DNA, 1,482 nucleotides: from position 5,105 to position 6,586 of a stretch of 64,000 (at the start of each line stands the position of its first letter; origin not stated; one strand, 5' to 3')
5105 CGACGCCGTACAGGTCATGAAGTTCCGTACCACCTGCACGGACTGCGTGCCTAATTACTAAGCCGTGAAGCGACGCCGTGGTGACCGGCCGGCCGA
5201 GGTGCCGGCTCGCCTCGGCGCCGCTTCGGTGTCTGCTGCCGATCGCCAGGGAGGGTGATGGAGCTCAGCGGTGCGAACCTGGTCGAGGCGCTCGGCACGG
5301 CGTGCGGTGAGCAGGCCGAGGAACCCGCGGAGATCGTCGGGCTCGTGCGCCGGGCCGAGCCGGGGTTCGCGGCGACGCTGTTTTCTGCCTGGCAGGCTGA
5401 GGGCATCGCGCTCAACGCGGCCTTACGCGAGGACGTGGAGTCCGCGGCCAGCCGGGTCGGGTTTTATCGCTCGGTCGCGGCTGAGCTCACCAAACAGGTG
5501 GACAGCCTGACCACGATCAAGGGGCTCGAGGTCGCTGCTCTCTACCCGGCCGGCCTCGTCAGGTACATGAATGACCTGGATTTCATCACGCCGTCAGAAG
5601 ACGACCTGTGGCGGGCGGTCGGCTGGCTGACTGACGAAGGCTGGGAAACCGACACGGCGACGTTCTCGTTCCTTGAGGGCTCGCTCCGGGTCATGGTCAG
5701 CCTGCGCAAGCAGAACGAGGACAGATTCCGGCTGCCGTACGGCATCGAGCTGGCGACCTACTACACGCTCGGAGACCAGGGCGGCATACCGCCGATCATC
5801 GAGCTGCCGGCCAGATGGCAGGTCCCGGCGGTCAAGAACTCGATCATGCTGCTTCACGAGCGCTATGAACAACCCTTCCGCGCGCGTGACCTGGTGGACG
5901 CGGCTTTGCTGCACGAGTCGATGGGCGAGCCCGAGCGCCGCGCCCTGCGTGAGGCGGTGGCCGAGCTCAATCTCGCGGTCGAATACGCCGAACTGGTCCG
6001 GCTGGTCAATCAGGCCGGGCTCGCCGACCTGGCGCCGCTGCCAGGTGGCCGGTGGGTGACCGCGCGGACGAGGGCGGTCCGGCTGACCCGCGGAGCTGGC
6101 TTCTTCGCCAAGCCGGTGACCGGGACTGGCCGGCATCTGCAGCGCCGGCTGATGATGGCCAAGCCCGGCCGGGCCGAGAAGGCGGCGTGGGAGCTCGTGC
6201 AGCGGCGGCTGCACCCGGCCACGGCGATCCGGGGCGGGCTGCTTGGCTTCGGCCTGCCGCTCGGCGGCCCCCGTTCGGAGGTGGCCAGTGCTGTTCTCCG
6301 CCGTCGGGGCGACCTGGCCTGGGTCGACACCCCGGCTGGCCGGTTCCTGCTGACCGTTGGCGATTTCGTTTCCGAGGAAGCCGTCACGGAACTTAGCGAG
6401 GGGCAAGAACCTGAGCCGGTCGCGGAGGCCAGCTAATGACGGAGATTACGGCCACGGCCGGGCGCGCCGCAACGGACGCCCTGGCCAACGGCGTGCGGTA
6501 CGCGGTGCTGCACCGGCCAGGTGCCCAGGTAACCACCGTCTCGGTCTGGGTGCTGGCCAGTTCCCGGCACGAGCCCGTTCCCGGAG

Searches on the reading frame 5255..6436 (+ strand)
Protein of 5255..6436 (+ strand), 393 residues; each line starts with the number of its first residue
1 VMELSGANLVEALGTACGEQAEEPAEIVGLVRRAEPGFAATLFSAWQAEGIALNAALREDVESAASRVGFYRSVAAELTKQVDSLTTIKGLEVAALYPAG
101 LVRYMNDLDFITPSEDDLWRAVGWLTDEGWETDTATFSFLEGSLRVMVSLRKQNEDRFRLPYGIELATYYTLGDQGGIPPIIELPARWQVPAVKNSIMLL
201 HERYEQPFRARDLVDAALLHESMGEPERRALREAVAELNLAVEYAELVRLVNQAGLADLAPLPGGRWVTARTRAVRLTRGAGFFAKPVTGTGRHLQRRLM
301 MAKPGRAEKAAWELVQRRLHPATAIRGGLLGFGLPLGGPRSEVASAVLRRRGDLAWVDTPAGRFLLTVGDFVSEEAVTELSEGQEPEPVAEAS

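Call 4: search_protein_families(library=pfam, proteins=[window:5255-6436:+], max_evalue=0.01)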
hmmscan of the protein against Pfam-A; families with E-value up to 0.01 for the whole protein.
window:5255-6436:+ (393 aa): 1 family
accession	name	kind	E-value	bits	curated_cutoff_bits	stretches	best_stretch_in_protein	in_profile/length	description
PF14907.12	NTP_transf_5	-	2.1e-08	34.5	31.2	1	72-135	61-123/249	Uncharacterised nucleotidyltransferase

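Call 11: search_protein_families(library=ncbifam, proteins=[window:5255-6436:+], max_evalue=0.1)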
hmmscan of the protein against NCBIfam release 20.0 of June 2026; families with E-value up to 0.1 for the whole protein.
window:5255-6436:+ (393 aa): 0 families

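Call 17: search_solved_structures(query=window:5255-6436:+, max_evalue=1)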
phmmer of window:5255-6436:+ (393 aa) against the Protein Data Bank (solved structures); distinct sequences matched with E-value up to 1: 0.

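Call 49: find_homologous_proteins(query=window:5255-6436:+, max_evalue=0.00001)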
Query window:5255-6436:+ (393 aa): 152 proteins with E <= 0.00001 among 8000 candidates; the best 120 are listed.
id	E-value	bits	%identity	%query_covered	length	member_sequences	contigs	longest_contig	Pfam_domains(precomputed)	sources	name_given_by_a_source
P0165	1.5e-253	859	100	100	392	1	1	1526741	PF14907.13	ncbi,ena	-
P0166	9.3e-216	734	86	98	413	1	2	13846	PF14907.13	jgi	jgi:hypothetical protein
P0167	5.7e-201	685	79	100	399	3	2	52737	-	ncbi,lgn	-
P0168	2.7e-176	604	72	100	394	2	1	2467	PF14907.13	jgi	-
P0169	1.4e-173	595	72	97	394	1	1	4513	PF14907.13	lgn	-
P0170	1.5e-171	589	71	97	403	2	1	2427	PF14907.13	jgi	jgi:hypothetical protein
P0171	4.1e-169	581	71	97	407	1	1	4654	PF14907.13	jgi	jgi:hypothetical protein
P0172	6.2e-169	580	70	97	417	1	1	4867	PF14907.13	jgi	jgi:hypothetical protein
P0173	1.1e-167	576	69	97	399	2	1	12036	-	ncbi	ncbi:MAG TPA: hypothetical protein VF979_10340 [Streptosporangiaceae bacterium]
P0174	2.1e-167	575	69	95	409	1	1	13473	PF14907.13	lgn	-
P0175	8.0e-167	573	68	97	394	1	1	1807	PF14907.13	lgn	-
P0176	9.1e-167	573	68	97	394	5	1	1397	-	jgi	-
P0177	1.2e-166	572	70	97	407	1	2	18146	PF14907.13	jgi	jgi:hypothetical protein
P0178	2.5e-166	571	69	97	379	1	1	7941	PF14907.13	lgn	-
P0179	6.2e-166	570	69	97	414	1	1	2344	PF14907.13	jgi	jgi:hypothetical protein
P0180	1.0e-165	569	68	97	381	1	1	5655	PF14907.13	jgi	jgi:hypothetical protein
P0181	4.0e-165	567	67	97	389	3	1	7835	PF14907.13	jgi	jgi:hypothetical protein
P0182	1.5e-164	566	68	97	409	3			PF14907.13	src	-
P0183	5.6e-164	564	68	97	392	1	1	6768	PF14907.13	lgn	-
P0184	6.3e-164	564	68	97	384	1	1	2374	PF14907.13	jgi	-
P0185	9.2e-164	563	68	97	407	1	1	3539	PF14907.13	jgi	jgi:hypothetical protein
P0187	1.8e-163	562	67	97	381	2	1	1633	PF14907.13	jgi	-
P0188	3.4e-163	561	67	97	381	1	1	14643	PF14907.13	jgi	jgi:hypothetical protein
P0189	1.2e-162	559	87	74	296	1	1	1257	PF14907.13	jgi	-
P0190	1.9e-162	559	66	98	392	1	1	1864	PF14907.13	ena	-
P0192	4.8e-162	557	66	99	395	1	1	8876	PF14907.13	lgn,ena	-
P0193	4.6e-161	554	67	97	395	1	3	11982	PF14907.13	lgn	-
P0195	1.6e-160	552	66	97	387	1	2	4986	PF14907.13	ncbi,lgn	-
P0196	1.7e-160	552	66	97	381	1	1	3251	PF14907.13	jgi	jgi:hypothetical protein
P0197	1.1e-159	550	66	97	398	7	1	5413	PF14907.13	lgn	-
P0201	6.2e-159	547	66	97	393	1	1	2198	PF14907.13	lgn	-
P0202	7.2e-159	547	65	97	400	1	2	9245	PF14907.13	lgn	-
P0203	1.4e-158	546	64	96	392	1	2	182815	-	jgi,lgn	jgi:hypothetical protein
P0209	9.2e-157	540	64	97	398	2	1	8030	PF14907.13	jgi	jgi:hypothetical protein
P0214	1.1e-152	527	63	97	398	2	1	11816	PF14907.13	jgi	jgi:hypothetical protein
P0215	3.0e-152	525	63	97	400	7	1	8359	PF14907.13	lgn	-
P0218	9.1e-149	514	66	92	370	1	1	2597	PF14907.13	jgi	jgi:hypothetical protein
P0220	4.9e-146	505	62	97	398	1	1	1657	PF14907.13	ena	-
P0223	2.5e-142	492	61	99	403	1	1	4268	PF14907.13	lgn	-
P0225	3.0e-141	489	68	84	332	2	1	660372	PF14907.13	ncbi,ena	-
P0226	5.6e-141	488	59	98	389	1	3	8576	PF14907.13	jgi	jgi:hypothetical protein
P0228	8.3e-138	478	58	98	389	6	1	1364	PF14907.13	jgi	jgi:hypothetical protein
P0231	2.2e-135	470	58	98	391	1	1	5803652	PF14907.13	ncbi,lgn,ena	-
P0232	9.8e-135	467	58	98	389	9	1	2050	PF14907.13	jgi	jgi:hypothetical protein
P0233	3.7e-133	462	57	97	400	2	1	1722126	PF14907.13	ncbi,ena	-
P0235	3.5e-132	459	57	99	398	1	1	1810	PF14907.13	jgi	jgi:hypothetical protein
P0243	4.9e-128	445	56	97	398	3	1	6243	PF14907.13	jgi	-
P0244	8.2e-127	441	54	98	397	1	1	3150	PF14907.13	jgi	jgi:hypothetical protein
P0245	3.9e-126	439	55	97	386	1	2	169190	PF14907.13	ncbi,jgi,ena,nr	ncbi:MAG TPA: hypothetical protein VNF47_13485 [Streptosporangiaceae bacterium]|nr:hypothetical prot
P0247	2.0e-125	437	56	99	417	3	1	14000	PF14907.13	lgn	-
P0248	5.9e-125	435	66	78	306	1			PF14907.13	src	-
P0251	3.0e-124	433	55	97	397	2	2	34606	PF14907.13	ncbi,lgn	-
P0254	5.5e-123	429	52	98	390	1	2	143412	PF14907.13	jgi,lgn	jgi:hypothetical protein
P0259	1.9e-120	420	54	97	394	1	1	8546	PF14907.13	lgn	-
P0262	4.1e-119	416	52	97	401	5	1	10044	PF14907.13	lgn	-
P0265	8.9e-118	412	50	98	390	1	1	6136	PF14907.13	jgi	jgi:hypothetical protein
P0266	1.0e-117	411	53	97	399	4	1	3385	PF14907.13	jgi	jgi:hypothetical protein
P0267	5.2e-117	409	52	97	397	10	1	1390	PF14907.13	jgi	-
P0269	6.6e-117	409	53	95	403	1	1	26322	PF14907.13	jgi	jgi:hypothetical protein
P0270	8.3e-117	408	51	97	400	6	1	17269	PF14907.13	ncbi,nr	ncbi:MAG TPA: hypothetical protein VN767_27795 [Streptosporangiaceae bacterium]|nr:hypothetical prot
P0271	1.3e-116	408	52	97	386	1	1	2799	PF14907.13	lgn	-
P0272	2.0e-116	407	52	97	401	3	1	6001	PF14907.13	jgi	jgi:hypothetical protein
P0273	6.5e-116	405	52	97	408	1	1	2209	PF14907.13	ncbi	-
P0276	7.8e-115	402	52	98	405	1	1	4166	PF14907.13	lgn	-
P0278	1.3e-114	401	48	98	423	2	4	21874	PF14907.13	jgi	jgi:hypothetical protein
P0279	2.9e-114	400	51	97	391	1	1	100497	-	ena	-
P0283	3.4e-113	397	52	97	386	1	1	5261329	-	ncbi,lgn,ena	-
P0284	3.7e-113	396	51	97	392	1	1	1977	PF14907.13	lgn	-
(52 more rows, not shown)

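Call 56: predict_structure(alignment_id=A3)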
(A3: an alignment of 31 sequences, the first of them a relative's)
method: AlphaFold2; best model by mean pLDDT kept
length: 392 residues; sequences in the alignment: 31
mean_pLDDT: 86.8   pTM: 0.85
mean pLDDT of the five models: 86.8, 86.1, 85.4, 84.5, 72.8
residues with pLDDT >= 90: 235; 70-90: 113; 50-70: 33; < 50: 11
segments of 3 or more residues with pLDDT < 50: 171-173, 385-392
pLDDT, mean of each block of 10 residues (from residue 1): 92 95 96 95 97 96 96 97 91 95 94 94 95 87 91 92 86 61 90 92 86 97 96 91 95 94 87 75 58 71 76 83 85 75 89 90 85 78 48 37
secondary structure, 60 per line:
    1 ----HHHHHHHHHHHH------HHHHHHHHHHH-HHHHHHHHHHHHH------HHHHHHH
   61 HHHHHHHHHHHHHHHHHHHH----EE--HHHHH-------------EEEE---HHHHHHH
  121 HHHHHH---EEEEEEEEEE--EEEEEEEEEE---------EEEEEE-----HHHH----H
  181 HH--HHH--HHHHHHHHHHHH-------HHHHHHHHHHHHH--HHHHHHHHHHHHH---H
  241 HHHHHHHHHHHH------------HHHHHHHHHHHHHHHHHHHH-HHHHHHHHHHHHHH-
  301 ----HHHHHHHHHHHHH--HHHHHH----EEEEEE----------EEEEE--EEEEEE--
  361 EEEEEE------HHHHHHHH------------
elements in order: H5-16 H23-33 H35-47 H54-80 H89-93 E107-110 H114-126 E130-139 E142-151 E161-166 H172-175 H190-201 H209-221 H224-236 H240-252 H265-284 H286-299 H305-317 H320-325 E330-335 E346-350 E353-358 E361-366 H373-380

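Call 60: fold_search(model_id=the predicted structure, library=pdb)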
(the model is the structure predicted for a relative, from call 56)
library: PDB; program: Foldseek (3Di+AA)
matches with E <= 10: 202; with E <= 0.001: 0
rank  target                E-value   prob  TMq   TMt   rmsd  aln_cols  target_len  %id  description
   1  4fh3                  1.1e-02  0.99  0.21  0.25   8.6       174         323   15  Crystal structures of the Cid1 poly (U) polymerase reveal the mechanism for UTP selectivity (released 2012-08-29)
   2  4nku_A                1.1e-02  0.98  0.20  0.24   8.9       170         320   15  Structure of Cid1 in complex with its short product ApU (released 2013-12-18)
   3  9n81_M                1.3e-02  0.84  0.17  0.16  11.8       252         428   12  A gap-filling complex with Pol mu engaged in the NHEJ Pathway (released 2025-04-23)
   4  4fhx                  1.6e-02  0.99  0.21  0.24   8.7       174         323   14  Crystal structures of the Cid1 poly (U) polymerase reveal the mechanism for UTP selectivity - H336N mutant bound to MgAT (released 2012-08-29)
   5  7rbf_A                1.7e-02  0.89  0.20  0.23  14.8       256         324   12  Human DNA polymerase beta crosslinked binary complex - B (released 2022-03-09)
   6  4ok0_A                1.9e-02  0.99  0.29  0.45   8.5       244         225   15  Crystal structure of putative nucleotidyltransferase from H. pylori (released 2014-04-09)
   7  4ep7_A                2.6e-02  0.89  0.19  0.22  11.4       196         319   14  Functional implications from the Cid1 poly(U) polymerase crystal structure (released 2012-06-06)
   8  7m0e_B                3.1e-02  0.82  0.20  0.23  12.0       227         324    8  Pre-catalytic synaptic complex of DNA Polymerase Lambda with gapped DSB substrate and incoming dUMPNPP (released 2022-03-16)
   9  4ud5_A                3.6e-02  0.84  0.19  0.21  10.8       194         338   14  Structural Plasticity of Cid1 Provides a Basis for its RNA Terminal Uridylyl Transferase Activity (released 2015-03-18)
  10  4e8f_A                3.6e-02  0.77  0.18  0.21  10.8       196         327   15  Structural Basis for the Activity of a Cytoplasmic RNA Terminal U-transferase (released 2012-07-04)
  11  5chg_B                3.8e-02  0.72  0.18  0.26  12.1       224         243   10  Human DNA polymerase lambda L431A mutant- MgdGTP binary and complex with 6 paired DNA (released 2016-02-24)
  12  5v1g_A                4.0e-02  0.77  0.20  0.24  14.5       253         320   13  DNA polymerase beta binary complex with 8-oxoG at the primer terminus (released 2017-05-10)
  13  4xrh_A                4.4e-02  0.77  0.19  0.27  11.6       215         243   10  Human DNA polymerase lambda- MgdTTP binary and complex with 6 paired DNA (released 2016-02-24)
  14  4m2y_A                4.6e-02  0.75  0.20  0.24  14.2       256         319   13  Structure of human DNA polymerase beta complexed with 8-BrG as the template base in a 1-nucleotide gapped DNA (released 2014-01-22)
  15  4nkt_A                4.9e-02  0.95  0.20  0.24   9.0       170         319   15  Structure of Cid1 in complex with the UTP analog UMPNPP (released 2013-12-18)
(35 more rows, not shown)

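Call 73: search_protein_families(library=padloc, proteins=[window:5255-6436:+], max_evalue=0.01)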
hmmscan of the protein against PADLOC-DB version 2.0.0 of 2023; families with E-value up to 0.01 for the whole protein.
window:5255-6436:+ (393 aa): 0 families

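Call 74: find_encoding_contigs(protein=P0254, flank=7000, max_places=1)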
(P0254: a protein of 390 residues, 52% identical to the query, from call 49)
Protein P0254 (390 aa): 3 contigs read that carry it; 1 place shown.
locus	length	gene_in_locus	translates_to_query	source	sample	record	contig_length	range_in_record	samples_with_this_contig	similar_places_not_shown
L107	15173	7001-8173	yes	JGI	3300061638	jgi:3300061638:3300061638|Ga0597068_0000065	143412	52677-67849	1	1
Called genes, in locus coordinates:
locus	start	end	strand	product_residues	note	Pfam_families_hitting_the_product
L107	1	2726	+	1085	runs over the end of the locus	PF00668:Condensation, PF00501:AMP-binding, PF13193:AMP-binding_C, PF00550:PP-binding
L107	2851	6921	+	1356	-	PF00668:Condensation, PF00501:AMP-binding, PF13193:AMP-binding_C, PF00550:PP-binding, PF00975:Thioesterase, PF12146:Hydrolase_4 (weak)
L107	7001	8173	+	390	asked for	PF14907:NTP_transf_5 (faint)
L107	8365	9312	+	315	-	PF00334:NDK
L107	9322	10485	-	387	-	PF04339:FemAB_like, PF13480:Acetyltransf_6 (weak)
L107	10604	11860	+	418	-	PF05977:MFS_3, PF07690:MFS_1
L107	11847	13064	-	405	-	PF00067:p450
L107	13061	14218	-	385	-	PF04339:FemAB_like (faint)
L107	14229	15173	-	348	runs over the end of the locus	PF04339:FemAB_like, PF13480:Acetyltransf_6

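Call 75: find_encoding_contigs(protein=P0279, flank=7000, max_places=1)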
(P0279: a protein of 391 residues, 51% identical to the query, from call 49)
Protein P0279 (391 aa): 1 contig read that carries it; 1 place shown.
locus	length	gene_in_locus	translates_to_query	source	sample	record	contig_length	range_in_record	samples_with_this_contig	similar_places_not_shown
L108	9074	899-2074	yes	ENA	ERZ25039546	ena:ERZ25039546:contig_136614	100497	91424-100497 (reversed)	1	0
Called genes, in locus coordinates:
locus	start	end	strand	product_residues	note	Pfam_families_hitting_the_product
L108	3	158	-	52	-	?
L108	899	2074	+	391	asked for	-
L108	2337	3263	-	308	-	PF00528:BPD_transp_1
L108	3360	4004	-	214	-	PF12773:DZR (faint), PF13240:Zn_Ribbon_1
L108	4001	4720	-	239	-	-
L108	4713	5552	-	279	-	-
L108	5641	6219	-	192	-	PF12773:DZR (weak), PF13240:Zn_Ribbon_1 (faint)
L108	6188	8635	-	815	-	PF00069:Pkinase, PF07714:PK_Tyr_Ser-Thr, PF00012:HSP70, PF06723:MreB_Mbl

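Call 76: find_encoding_contigs(protein=P0283, flank=7000, max_places=1)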
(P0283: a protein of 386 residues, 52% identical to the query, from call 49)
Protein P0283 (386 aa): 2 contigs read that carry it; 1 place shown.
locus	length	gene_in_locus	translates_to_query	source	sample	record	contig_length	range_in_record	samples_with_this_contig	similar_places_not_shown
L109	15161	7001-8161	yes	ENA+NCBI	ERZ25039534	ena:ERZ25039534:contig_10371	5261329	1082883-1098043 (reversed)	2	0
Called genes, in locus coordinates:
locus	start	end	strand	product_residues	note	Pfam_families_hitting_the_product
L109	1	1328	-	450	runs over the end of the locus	-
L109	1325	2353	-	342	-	-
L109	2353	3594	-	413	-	PF02655:ATP-grasp_3 (weak), PF13535:ATP-grasp_4 (weak), PF18603:LAL_C2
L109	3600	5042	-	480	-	PF00501:AMP-binding, PF13193:AMP-binding_C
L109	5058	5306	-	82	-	PF00550:PP-binding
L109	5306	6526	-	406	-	PF05977:MFS_3, PF07690:MFS_1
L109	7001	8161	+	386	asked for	-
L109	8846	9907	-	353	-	PF01548:DEDD_Tnp_IS110, PF02371:Transposase_20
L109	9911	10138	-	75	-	-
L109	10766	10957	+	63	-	PF19740:DUF6229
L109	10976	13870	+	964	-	PF13575:DUF4135, PF05147:LANC_like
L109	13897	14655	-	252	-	PF00685:Sulfotransfer_1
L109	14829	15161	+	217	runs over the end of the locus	-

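Call 77: find_encoding_contigs(protein=P0203, flank=7000, max_places=1)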
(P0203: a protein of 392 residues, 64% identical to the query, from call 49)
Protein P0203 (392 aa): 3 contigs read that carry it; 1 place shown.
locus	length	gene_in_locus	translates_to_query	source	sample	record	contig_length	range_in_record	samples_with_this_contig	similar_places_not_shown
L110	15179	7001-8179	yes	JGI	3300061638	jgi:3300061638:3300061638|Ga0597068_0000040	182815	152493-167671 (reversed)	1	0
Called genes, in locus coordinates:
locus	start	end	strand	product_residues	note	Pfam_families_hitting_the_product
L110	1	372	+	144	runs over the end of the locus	-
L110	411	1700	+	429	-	PF05977:MFS_3, PF07690:MFS_1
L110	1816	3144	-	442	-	PF14907:NTP_transf_5 (weak)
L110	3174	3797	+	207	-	PF02223:Thymidylate_kin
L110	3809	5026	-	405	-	-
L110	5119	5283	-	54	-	-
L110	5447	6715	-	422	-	PF13535:ATP-grasp_4, PF18603:LAL_C2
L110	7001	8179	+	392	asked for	-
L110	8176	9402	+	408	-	PF00675:Peptidase_M16, PF05193:Peptidase_M16_C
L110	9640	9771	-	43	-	-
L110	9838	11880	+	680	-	PF05175:MTS (faint), PF13489:Methyltransf_23, PF13847:Methyltransf_31, PF08241:Methyltransf_11 (weak), PF08242:Methyltransf_12, PF13649:Methyltransf_25, PF00155:Aminotran_1_2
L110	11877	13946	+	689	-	PF04389:Peptidase_M28 (weak), PF16254:DUF4910 (faint)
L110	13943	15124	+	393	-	PF01663:Phosphodiest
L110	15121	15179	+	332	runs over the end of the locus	-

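Call 83: search_dna_similar(query=window:5255-6436:+, collection=plasmids, mode=protein, max_evalue=1e-10, max_rows=10)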
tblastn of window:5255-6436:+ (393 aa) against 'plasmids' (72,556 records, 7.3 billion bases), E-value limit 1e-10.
Records with a match: 6; places in all: 6; records where one place covers at least 80% of the query: 0.
Best place of each record, by identity: <60% 6.
By first word of the organism name: Streptomyces 6.
By predicted mobility (MOB-suite, as given by PLSDB): non-mobilizable 5; mobilizable 1.
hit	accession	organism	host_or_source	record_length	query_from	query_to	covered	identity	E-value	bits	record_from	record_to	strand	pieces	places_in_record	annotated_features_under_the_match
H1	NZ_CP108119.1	Streptomyces sp. NBC_00211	-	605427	38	252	55%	29.4%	1e-13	80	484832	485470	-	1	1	hypothetical protein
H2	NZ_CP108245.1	Streptomyces sp. NBC_00073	-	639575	38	252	55%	29.4%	1e-13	80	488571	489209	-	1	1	hypothetical protein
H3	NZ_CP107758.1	Streptomyces sp. NBC_00597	-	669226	38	252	55%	29.4%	1e-13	80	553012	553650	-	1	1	hypothetical protein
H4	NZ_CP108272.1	Streptomyces sp. NBC_00045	-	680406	38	252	55%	29.4%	1e-13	80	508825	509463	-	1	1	hypothetical protein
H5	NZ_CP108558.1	Streptomyces sp. NBC_01205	-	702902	38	252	55%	29.4%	1e-13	80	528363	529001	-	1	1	hypothetical protein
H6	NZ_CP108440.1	Streptomyces sp. NBC_01278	-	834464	38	252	55%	29.4%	1e-13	80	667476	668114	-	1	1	hypothetical protein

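Call 84: get_annotated_region(hit=H1, flank=9000)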
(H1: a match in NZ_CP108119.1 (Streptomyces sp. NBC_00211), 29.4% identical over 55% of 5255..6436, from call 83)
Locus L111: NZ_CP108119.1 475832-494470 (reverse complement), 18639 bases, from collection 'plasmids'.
description: Streptomyces sp. NBC_00211 plasmid unnamed1, complete sequence
organism: Streptomyces sp. NBC_00211 (NCBI taxid 2975683)
taxonomy: Bacteria; Actinomycetota; Actinomycetes; Kitasatosporales; Streptomycetaceae; Streptomyces; Streptomyces sp. NBC 00211
host: -; source: -; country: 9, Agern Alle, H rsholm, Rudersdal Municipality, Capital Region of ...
typing (MOB-suite, as given by PLSDB): non-mobilizable
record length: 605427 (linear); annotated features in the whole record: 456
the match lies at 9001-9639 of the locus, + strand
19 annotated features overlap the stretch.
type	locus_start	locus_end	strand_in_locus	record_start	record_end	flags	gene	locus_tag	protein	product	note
CDS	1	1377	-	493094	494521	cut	-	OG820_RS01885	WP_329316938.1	pentapeptide repeat-containing protein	-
CDS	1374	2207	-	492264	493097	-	-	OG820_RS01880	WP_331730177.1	sugar phosphate isomerase/epimerase family protein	-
CDS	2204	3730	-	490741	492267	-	-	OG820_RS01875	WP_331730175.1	long-chain fatty acid--CoA ligase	-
CDS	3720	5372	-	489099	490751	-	-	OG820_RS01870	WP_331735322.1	amino acid--tRNA ligase-related protein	GO:0043039 - tRNA aminoacylation [Evidence IEA]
CDS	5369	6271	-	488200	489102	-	-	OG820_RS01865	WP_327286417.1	hypothetical protein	-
CDS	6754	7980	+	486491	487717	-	-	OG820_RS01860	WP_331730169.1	pitrilysin family protein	-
CDS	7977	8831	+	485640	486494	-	-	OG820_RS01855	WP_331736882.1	hypothetical protein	-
CDS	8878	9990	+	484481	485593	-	-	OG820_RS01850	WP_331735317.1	hypothetical protein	-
CDS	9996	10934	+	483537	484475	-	-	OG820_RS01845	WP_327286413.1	ABC transporter ATP-binding protein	-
CDS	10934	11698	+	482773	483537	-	-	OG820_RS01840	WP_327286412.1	ABC transporter permease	-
CDS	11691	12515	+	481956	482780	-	-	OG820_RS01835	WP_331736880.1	ABC transporter permease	-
CDS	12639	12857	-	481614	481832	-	-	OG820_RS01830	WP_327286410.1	helix-turn-helix transcriptional regulator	GO:0006355 - regulation of DNA-templated transcription [Evidence IEA]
CDS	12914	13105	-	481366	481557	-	-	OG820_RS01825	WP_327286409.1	hypothetical protein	-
CDS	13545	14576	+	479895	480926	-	-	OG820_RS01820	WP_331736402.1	helix-turn-helix transcriptional regulator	GO:0006355 - regulation of DNA-templated transcription [Evidence IEA]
CDS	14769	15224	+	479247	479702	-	-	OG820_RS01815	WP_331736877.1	hypothetical protein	-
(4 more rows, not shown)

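Call 89: search_protein_families(library=pfam, proteins=[L111:5369-6271:-, L111:7977-8831:+, L111:8878-9990:+, L111:3720-5372:-, L110:1816-3144:-, L109:2353-3594:-, L108:2337-3263:-], max_evalue=0.01)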
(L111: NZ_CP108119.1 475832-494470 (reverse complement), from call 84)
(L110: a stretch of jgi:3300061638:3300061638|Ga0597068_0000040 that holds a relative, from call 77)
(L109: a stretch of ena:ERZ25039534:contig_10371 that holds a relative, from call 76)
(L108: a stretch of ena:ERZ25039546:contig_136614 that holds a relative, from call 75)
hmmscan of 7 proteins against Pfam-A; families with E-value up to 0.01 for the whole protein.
L111:5369-6271:- (300 aa): 1 family
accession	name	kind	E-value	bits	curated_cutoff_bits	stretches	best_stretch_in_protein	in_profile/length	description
PF00334.24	NDK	-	1.3e-06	28.7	27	1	5-92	2-86/135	Nucleoside diphosphate kinase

L111:7977-8831:+ (284 aa): 0 families

L111:8878-9990:+ (370 aa): 1 family
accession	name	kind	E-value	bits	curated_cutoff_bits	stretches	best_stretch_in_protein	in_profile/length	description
PF14907.12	NTP_transf_5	-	6.4e-06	26.4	31.2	1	90-119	76-105/249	Uncharacterised nucleotidyltransferase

L111:3720-5372:- (550 aa): 3 families
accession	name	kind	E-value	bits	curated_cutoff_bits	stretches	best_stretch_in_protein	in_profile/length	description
PF00152.25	tRNA-synt_2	-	2.6e-50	171.7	25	1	202-524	7-307/308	tRNA synthetases class II (D, K and N)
PF01336.31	tRNA_anti-codon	-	1.5e-07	31.6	27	1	100-175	1-65/75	OB-fold nucleic acid binding domain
PF01409.25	tRNA-synt_2d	-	0.0047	16.9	19.8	1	287-320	104-137/246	tRNA synthetases class II core domain (F)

L110:1816-3144:- (442 aa): 1 family
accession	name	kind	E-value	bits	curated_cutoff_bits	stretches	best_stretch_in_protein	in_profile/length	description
PF14907.12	NTP_transf_5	-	3.6e-07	30.4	31.2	1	87-241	73-223/249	Uncharacterised nucleotidyltransferase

L109:2353-3594:- (413 aa): 3 families
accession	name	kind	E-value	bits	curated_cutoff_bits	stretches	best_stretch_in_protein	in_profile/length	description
PF18603.7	LAL_C2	-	1.2e-08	35.5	29.4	1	334-403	8-77/78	L-amino acid ligase C-terminal domain 2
PF13535.11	ATP-grasp_4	-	3e-08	33.9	27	1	218-286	86-156/160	ATP-grasp domain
PF02655.19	ATP-grasp_3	-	5.7e-06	26.9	23.2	1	103-285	3-159/160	ATP-grasp domain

L108:2337-3263:- (308 aa): 2 families
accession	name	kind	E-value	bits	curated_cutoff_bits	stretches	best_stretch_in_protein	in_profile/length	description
PF00528.27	BPD_transp_1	-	6.6e-34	117.7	26.4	1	104-306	1-183/184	Binding-protein-dependent transport system inner membrane component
PF19300.4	BPD_transp_1_N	-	0.0058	17.2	23.8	0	6-67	4-76/114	Binding-prot-dependent transport system membrane comp, N-term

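Call 94: find_encoding_contigs(protein=P0165, flank=500, max_places=1)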
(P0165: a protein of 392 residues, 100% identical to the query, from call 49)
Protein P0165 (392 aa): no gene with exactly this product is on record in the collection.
